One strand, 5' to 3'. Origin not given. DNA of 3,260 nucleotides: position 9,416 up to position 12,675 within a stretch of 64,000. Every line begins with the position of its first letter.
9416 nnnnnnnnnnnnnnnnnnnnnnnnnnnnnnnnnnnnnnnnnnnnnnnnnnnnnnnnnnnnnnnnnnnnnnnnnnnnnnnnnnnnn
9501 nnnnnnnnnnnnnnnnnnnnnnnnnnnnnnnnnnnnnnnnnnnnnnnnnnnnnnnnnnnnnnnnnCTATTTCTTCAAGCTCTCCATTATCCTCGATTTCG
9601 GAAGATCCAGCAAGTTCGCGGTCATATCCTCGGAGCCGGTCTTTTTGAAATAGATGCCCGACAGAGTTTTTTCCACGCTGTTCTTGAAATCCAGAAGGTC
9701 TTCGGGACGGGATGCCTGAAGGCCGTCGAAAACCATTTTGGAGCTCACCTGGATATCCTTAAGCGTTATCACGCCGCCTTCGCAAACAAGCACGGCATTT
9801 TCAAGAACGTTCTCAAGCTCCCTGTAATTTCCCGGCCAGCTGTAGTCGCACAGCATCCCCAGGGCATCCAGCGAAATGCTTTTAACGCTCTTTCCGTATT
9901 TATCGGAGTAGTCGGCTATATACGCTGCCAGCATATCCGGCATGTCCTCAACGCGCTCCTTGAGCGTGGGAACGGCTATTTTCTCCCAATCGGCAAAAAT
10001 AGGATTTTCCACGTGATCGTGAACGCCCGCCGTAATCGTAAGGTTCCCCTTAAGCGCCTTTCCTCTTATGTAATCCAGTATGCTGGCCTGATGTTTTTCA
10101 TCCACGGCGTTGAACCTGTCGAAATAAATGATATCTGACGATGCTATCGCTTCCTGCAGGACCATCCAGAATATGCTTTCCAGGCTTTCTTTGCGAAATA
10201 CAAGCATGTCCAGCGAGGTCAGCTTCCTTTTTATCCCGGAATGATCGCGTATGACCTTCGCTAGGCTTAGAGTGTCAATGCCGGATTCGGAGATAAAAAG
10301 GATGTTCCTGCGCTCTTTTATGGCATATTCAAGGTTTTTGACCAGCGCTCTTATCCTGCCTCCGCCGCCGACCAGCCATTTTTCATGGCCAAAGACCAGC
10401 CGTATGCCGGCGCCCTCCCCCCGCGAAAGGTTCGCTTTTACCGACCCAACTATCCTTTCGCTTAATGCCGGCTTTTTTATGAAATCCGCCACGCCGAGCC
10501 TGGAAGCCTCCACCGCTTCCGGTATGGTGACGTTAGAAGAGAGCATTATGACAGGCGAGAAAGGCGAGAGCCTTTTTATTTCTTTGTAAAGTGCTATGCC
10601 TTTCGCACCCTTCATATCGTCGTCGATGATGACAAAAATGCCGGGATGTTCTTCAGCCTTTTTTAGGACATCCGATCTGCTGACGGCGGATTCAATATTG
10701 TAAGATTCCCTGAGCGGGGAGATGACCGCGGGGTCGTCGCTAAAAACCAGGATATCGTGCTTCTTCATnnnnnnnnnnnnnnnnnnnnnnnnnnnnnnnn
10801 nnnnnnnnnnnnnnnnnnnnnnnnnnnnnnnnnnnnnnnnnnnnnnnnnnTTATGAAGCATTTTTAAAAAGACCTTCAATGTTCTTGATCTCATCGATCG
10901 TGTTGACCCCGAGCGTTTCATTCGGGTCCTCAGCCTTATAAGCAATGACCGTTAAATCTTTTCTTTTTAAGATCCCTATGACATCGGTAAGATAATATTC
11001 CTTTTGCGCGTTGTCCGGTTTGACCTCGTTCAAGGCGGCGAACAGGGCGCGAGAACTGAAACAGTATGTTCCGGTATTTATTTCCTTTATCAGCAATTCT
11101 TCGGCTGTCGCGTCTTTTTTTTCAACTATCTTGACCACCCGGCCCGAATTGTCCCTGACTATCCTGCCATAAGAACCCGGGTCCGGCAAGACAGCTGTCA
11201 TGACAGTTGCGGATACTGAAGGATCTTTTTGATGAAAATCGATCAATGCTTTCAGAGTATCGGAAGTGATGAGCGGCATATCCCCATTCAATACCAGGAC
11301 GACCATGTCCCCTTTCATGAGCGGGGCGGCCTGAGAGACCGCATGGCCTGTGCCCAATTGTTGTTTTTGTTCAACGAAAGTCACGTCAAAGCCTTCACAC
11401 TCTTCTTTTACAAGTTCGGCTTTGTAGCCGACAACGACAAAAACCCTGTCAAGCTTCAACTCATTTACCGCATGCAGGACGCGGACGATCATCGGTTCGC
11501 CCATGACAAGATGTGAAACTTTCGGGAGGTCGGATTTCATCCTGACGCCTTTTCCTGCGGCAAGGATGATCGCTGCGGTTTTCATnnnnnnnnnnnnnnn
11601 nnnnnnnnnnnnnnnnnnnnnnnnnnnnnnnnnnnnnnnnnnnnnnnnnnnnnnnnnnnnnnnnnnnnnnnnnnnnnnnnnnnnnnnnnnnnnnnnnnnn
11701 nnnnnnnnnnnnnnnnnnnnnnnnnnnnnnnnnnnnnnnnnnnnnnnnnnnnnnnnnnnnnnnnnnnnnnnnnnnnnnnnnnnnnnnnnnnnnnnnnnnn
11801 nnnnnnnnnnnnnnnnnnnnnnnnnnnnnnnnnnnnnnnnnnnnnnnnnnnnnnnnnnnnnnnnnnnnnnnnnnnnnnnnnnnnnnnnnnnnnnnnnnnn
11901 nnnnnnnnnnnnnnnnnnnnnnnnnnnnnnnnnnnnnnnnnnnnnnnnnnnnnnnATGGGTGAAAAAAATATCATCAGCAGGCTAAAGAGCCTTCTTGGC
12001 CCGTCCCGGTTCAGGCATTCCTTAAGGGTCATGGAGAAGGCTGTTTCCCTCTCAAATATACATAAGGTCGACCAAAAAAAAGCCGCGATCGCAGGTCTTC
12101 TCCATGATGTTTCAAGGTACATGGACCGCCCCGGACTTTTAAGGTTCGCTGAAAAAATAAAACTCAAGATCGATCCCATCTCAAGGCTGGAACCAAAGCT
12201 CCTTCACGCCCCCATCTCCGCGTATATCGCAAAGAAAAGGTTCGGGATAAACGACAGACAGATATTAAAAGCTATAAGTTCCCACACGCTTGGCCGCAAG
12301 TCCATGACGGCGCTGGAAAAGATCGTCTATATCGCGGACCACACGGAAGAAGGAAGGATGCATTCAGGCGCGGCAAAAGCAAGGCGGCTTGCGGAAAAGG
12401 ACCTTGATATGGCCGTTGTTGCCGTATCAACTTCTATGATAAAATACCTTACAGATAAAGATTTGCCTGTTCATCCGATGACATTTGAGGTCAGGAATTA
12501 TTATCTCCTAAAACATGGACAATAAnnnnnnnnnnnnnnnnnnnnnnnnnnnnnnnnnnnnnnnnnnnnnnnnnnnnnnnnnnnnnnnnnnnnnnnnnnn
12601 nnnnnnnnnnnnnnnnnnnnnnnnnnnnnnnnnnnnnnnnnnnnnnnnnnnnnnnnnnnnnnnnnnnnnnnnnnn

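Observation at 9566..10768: Response regulator with a catalytically dead sigma-54-activator domain and no DNA-binding domain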

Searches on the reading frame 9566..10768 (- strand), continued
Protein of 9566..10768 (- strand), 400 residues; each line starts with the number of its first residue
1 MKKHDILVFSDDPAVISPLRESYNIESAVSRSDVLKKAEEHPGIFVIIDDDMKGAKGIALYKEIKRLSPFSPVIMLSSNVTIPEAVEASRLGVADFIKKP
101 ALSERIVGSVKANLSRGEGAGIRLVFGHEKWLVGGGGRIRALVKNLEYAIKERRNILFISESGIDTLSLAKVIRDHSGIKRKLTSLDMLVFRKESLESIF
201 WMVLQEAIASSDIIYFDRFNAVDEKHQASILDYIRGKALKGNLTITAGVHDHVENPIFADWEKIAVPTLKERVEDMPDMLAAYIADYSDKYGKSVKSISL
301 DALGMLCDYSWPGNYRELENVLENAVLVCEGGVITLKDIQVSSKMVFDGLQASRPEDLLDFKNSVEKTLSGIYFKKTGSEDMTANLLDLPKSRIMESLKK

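Call 50: search_protein_families(library=ncbifam, proteins=[L003:5054-7978:+], max_evalue=0.00001)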
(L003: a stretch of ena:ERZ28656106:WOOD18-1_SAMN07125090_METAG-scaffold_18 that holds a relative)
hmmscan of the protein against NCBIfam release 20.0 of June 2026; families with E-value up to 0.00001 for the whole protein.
L003:5054-7978:+ (974 aa): 78 families (the best 25 are shown)
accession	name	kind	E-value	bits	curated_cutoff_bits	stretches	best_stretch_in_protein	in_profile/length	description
NF008468.0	PRK11360.1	equivalog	2.4e-66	224.4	646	1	740-970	379-609/616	two-component system sensor histidine kinase AtoS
NF007688.0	PRK10364.1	equivalog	8.6e-53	179.7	479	1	736-969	218-451/460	two-component system sensor histidine kinase ZraS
NF053867.1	SprKinKinDBac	equivalog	2.7e-46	158.1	775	1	748-971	277-499/500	sporulation kinase KinD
NF010411.0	PRK13837.1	equivalog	8.1e-46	156.4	647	1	677-972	375-678/828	two-component system VirA-like sensor kinase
NF052574.1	HisKinEspCMyxo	equivalog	5.5e-37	127.4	1200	1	734-971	394-639/785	serine histidine kinase EspC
NF052573.1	HisKinEspAMyxo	equivalog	7.6e-37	126.7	1400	1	734-970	361-612/755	serine histidine kinase EspA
TIGR02916.1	PEP_his_kin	equivalog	3.2e-36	125.1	300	1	552-968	297-679/679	XrtA/PEP-CTERM system histidine kinase PrsK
NF038348.1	T2SS_HK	subfamily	5.7e-35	120.8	450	1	804-969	409-573/574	histidine kinase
NF046044.1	PnpS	equivalog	2.1e-34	119.2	400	1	762-968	175-390/390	two-component system histidine kinase PnpS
NF033092.0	HK_WalK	equivalog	1.1e-30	106.8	725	1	762-968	377-593/594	cell wall metabolism sensor histidine kinase WalK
NF008312.0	PRK11100.1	equivalog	2.5e-30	105.7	356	1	732-970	230-475/477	two-component system sensor histidine kinase CreC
TIGR02966.1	phoR_proteo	equivalog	3.4e-30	105.2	334.2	1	761-966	118-332/333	phosphate regulon sensor histidine kinase PhoR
NF047497.1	HK_LIC_12097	equivalog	1.2e-26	93.4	500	1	751-969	144-366/367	LIC_12097 family sensor histidine kinase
NF046020.1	HisKinCckABruc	equivalog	3.8e-26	91.2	1000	1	740-969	463-707/868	cell cycle histidine kinase CckA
NF008293.1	PRK11073.1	equivalog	5e-26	91.8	240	1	727-969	101-347/349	nitrogen regulation protein NR(II)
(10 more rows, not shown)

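Call 51: find_encoding_contigs(protein=P0005, flank=5000, max_places=1)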
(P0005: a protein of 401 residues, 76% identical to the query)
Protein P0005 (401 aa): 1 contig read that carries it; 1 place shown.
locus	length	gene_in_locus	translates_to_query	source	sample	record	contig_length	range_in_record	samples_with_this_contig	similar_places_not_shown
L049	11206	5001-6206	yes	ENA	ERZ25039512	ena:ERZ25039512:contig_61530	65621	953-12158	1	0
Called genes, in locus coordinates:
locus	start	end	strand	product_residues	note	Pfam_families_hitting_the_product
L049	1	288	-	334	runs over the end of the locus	PF03816:LytR_cpsA_psr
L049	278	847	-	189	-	PF01966:HD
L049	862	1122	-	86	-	PF00076:RRM_1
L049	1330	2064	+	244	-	PF00483:NTP_transferase, PF01128:IspD, PF02348:CTP_transf_3 (weak), PF12804:NTP_transf_3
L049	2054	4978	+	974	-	PF16927:HisKA_7TM, PF13185:GAF_2, PF00512:HisKA, PF02518:HATPase_c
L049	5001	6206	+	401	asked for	PF00072:Response_reg, PF25601:AAA_lid_14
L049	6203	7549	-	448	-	PF02878:PGM_PMM_I, PF02879:PGM_PMM_II, PF02880:PGM_PMM_III, PF00408:PGM_PMM_IV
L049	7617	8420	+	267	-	PF02900:LigB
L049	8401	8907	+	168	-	PF01871:AMMECR1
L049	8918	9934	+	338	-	PF01118:Semialdhyde_dh, PF22698:Semialdhyde_dhC_1, PF02774:Semialdhyde_dhC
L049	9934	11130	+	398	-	PF01960:ArgJ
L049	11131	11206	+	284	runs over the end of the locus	PF00696:AA_kinase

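Call 52: find_encoding_contigs(protein=P0004, flank=5000, max_places=1)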
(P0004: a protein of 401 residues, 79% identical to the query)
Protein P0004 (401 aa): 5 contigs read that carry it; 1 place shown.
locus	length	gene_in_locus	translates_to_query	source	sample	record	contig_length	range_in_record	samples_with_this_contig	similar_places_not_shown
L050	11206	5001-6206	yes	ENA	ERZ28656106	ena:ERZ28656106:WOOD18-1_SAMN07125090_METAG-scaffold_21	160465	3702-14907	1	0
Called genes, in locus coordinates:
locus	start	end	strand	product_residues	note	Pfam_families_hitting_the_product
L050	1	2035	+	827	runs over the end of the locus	PF16927:HisKA_7TM, PF13185:GAF_2, PF00512:HisKA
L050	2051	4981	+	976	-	PF16927:HisKA_7TM, PF13185:GAF_2, PF00512:HisKA, PF02518:HATPase_c, PF14501:HATPase_c_5 (weak)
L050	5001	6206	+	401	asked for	PF00072:Response_reg, PF25601:AAA_lid_14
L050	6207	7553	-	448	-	PF02878:PGM_PMM_I, PF02879:PGM_PMM_II, PF02880:PGM_PMM_III, PF00408:PGM_PMM_IV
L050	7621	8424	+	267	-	PF02900:LigB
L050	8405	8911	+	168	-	PF01871:AMMECR1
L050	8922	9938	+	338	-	PF01118:Semialdhyde_dh, PF22698:Semialdhyde_dhC_1, PF02774:Semialdhyde_dhC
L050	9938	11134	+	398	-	PF01960:ArgJ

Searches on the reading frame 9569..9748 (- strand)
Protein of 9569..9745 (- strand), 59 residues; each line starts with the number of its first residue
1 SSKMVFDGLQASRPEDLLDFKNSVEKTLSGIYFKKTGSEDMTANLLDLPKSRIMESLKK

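Call 7: search_protein_families(library=pfam, proteins=[window:9569-9745:-], max_evalue=10)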
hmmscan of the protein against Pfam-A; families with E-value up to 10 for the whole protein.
seq(59 aa): 0 families

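Call 63: predict_structure(alignment_id=A5)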
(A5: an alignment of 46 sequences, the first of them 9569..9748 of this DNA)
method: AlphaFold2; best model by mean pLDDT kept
length: 60 residues; sequences in the alignment: 46
mean_pLDDT: 91.0   pTM: 0.66
mean pLDDT of the five models: 91.0, 87.6, 87.2, 85.8, 85.0
residues with pLDDT >= 90: 48; 70-90: 10; 50-70: 2; < 50: 0
segments of 3 or more residues with pLDDT < 50: none
pLDDT, mean of each block of 10 residues (from residue 1): 85 92 94 94 94 86
secondary structure, 60 per line:
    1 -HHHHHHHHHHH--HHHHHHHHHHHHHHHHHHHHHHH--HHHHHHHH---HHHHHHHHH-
elements in order: H2-12 H15-37 H40-47 H51-59

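Call 65: fold_search(model_id=the predicted structure, library=pdb)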
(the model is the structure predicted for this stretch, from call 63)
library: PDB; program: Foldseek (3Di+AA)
matches with E <= 10: 383; with E <= 0.001: 0
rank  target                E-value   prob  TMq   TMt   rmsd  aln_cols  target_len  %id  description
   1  5zx2_F                9.0e-01  0.57  0.48  0.18   6.1        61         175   16  Mycobacterium tuberculosis RNA polymerase transcription initiation complex with ECF sigma factor sigma H and 7nt RNA (released 2019-03-20)
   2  4j00_A                1.1e+00  0.84  0.74  0.18   3.1        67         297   16  Crystal Structure of Fischerella Transcription Factor HetR complexed with 24mer DNA target (released 2013-03-27)
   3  1ojl_D                1.2e+00  0.85  0.54  0.12   1.7        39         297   23  Crystal structure of a sigma54-activator suggests the mechanism for the conformational switch necessary for sigma54 bi (released 2005-05-19)
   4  6p0s_A                1.2e+00  0.54  0.59  0.46   4.0        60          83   22  Crystal structure of ternary DNA complex "FX2" containing E. coli Fis and phage lambda Xis (released 2019-06-19)
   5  5m7n_B                1.3e+00  0.57  0.55  0.10   3.1        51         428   20  Crystal structure of NtrX from Brucella abortus in complex with ATP processed with the CrystalDirect automated mountin (released 2017-01-25)
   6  4yrv_A                1.4e+00  0.63  0.66  0.18   3.2        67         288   15  Crystal structure of Anabaena transcription factor HetR complexed with 21-bp DNA from hetP promoter (released 2015-12-02)
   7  1etv_B                1.4e+00  0.54  0.63  0.51   3.5        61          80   20  THE CRYSTAL STRUCTURE OF E. COLI FIS MUTANT G72A (released 2000-10-11)
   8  1etw_A                1.5e+00  0.57  0.65  0.54   3.5        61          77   16  THE CRYSTAL STRUCTURE OF E. COLI FIS MUTANT G72D (released 2000-10-11)
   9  7bhy_C                1.5e+00  0.54  0.50  0.53   2.5        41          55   15  DNA-binding domain of DeoR in complex with the DNA operator (released 2021-11-10)
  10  1etk_A                1.5e+00  0.54  0.62  0.52   3.5        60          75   22  THE CRYSTAL STRUCTURE OF E. COLI FIS MUTANT Q68A (released 2000-10-11)
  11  6p0u_B                1.5e+00  0.47  0.60  0.46   4.0        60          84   22  Crystal structure of ternary DNA complex " FX(1-2)-2Xis" containing E. coli Fis and phage lambda Xis (released 2019-06-19)
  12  4hri_B                1.7e+00  0.57  0.59  0.15   2.2        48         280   19  Crystal structure of HetR in complex with a 21-bp palindromic DNA at the upstream of the hetP promoter from Anabaena (released 2013-04-17)
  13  6kop_F                1.7e+00  0.23  0.43  0.19   7.7        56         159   16  Mycobacterium tuberculosis initial transcription complex comprising sigma H and 5'-OH RNA of 9 nt (released 2020-03-11)
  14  9iyz_C                1.8e+00  0.90  0.55  0.39   0.7        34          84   26  Crystal Structure of the Acinetobacter baumannii LysR family regulator AceR DNA-binding domain (P321) (released 2025-08-06)
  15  1fip_A                1.8e+00  0.57  0.66  0.57   3.1        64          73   17  THE STRUCTURE OF FIS MUTANT PRO61ALA ILLUSTRATES THAT THE KINK WITHIN THE LONG ALPHA-HELIX IS NOT DUE TO THE PRESENCE  (released 1995-02-14)
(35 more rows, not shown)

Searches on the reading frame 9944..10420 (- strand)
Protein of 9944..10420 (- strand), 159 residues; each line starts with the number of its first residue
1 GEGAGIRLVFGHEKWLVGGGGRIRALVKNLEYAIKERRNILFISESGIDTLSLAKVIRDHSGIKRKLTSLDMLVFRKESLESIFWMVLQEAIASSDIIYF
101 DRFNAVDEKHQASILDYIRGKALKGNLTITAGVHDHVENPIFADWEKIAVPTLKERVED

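Call 7: search_protein_families(library=pfam, proteins=[window:9944-10420:-], max_evalue=10)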
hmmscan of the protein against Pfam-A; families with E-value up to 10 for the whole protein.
seq(159 aa): 1 family
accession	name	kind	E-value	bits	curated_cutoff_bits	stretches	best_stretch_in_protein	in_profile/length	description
PF14532.12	Sigma54_activ_2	-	0.00016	22.4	25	1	17-120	1-95/138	Sigma-54 interaction domain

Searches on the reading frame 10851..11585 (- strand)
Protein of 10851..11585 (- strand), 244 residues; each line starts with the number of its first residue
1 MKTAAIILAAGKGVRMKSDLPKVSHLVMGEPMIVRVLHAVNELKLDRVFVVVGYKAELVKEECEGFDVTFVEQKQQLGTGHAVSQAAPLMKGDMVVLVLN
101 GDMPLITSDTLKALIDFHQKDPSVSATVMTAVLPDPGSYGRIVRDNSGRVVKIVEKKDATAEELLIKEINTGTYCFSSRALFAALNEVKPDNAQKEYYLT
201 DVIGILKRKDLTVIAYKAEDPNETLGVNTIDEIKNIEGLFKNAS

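Call 50: search_protein_families(library=ncbifam, proteins=[window:10851-11585:-], max_evalue=0.00001)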
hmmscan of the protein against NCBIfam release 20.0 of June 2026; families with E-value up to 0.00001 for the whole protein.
window:10851-11585:- (244 aa): 36 families (the best 25 are shown)
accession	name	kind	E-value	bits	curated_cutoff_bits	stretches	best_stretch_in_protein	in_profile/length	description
NF010934.1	PRK14354.1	equivalog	2e-85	287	450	1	5-241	2-237/447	bifunctional UDP-N-acetylglucosamine diphosphorylase/glucosamine-1-phosphate N-acetyltransferase GlmU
TIGR01173.1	glmU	equivalog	1.3e-81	274.8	366.85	1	4-242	2-238/452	bifunctional UDP-N-acetylglucosamine diphosphorylase/glucosamine-1-phosphate N-acetyltransferase GlmU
NF010935.0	PRK14355.1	equivalog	4.3e-72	243.2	718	1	2-229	3-231/459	bifunctional UDP-N-acetylglucosamine diphosphorylase/glucosamine-1-phosphate N-acetyltransferase GlmU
NF010932.0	PRK14352.1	equivalog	8.5e-72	242.4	611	1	2-229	6-236/488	bifunctional UDP-N-acetylglucosamine diphosphorylase/glucosamine-1-phosphate N-acetyltransferase GlmU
NF010940.0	PRK14360.1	equivalog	3.4e-67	226.9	602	1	4-237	3-233/452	bifunctional UDP-N-acetylglucosamine diphosphorylase/glucosamine-1-phosphate N-acetyltransferase GlmU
NF010936.0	PRK14356.1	equivalog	4.4e-63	213.8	666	1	2-242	5-245/456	bifunctional UDP-N-acetylglucosamine diphosphorylase/glucosamine-1-phosphate N-acetyltransferase GlmU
NF010933.0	PRK14353.1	equivalog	1.7e-62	211.6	505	1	2-242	5-244/453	bifunctional UDP-N-acetylglucosamine diphosphorylase/glucosamine-1-phosphate N-acetyltransferase GlmU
NF006986.0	PRK09451.1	equivalog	4.3e-62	210.4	725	1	3-242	6-241/456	bifunctional UDP-N-acetylglucosamine diphosphorylase/glucosamine-1-phosphate N-acetyltransferase GlmU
NF010937.0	PRK14357.1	equivalog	1e-61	209.2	658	1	5-238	3-227/448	bifunctional UDP-N-acetylglucosamine diphosphorylase/glucosamine-1-phosphate N-acetyltransferase GlmU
NF010938.0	PRK14358.1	equivalog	1.1e-58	199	500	1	5-239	10-243/481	bifunctional N-acetylglucosamine-1-phosphate uridyltransferase/glucosamine-1-phosphate acetyltransferase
NF010939.0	PRK14359.1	equivalog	4.6e-51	173.8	592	1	1-239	1-232/430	bifunctional UDP-N-acetylglucosamine diphosphorylase/glucosamine-1-phosphate N-acetyltransferase GlmU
TIGR03992.1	Arch_glmU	subfamily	2.6e-34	118.8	292.1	1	4-217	2-208/393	bifunctional sugar-1-phosphate nucleotidylyltransferase/acetyltransferase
NF041313.1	UDPGP_AglF_Halo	equivalog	6.4e-29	101.1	400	1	4-220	2-216/234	UTP--glucose-1-phosphate uridylyltransferase AglF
TIGR01208.1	rmlA_long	equivalog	8e-21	74.3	320.25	1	5-217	2-213/353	glucose-1-phosphate thymidylyltransferase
NF041173.1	Sug_nt_acttase_Thmprot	equivalog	1.4e-19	70.4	600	1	5-218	3-209/405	bifunctional sugar-1-phosphate nucleotidylyltransferase/acetyltransferase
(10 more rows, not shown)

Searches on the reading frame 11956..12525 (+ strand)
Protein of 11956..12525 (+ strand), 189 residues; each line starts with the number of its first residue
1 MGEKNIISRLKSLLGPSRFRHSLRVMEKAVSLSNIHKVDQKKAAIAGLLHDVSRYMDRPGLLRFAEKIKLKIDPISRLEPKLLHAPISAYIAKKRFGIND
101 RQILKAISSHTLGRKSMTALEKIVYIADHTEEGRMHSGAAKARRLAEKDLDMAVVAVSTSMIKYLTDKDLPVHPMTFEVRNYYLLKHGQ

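Call 50: search_protein_families(library=ncbifam, proteins=[window:11956-12525:+], max_evalue=0.00001)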
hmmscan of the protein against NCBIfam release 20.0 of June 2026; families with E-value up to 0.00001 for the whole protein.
window:11956-12525:+ (189 aa): 3 families
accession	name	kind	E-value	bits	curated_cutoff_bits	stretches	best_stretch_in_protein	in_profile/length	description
TIGR00488.1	TIGR00488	equivalog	9.3e-45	152.6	70.15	1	10-182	1-173/173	bis(5'-nucleosyl)-tetraphosphatase (symmetrical) YqeK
NF005519.0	PRK07152.1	equivalog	2.7e-38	131.8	315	1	8-179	187-355/361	nicotinate-nucleotide adenylyltransferase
TIGR02578.2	cas_TM1811_Csm1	equivalog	4.7e-06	25.6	170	1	41-134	2-79/753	type III-A CRISPR-associated protein Cas10/Csm1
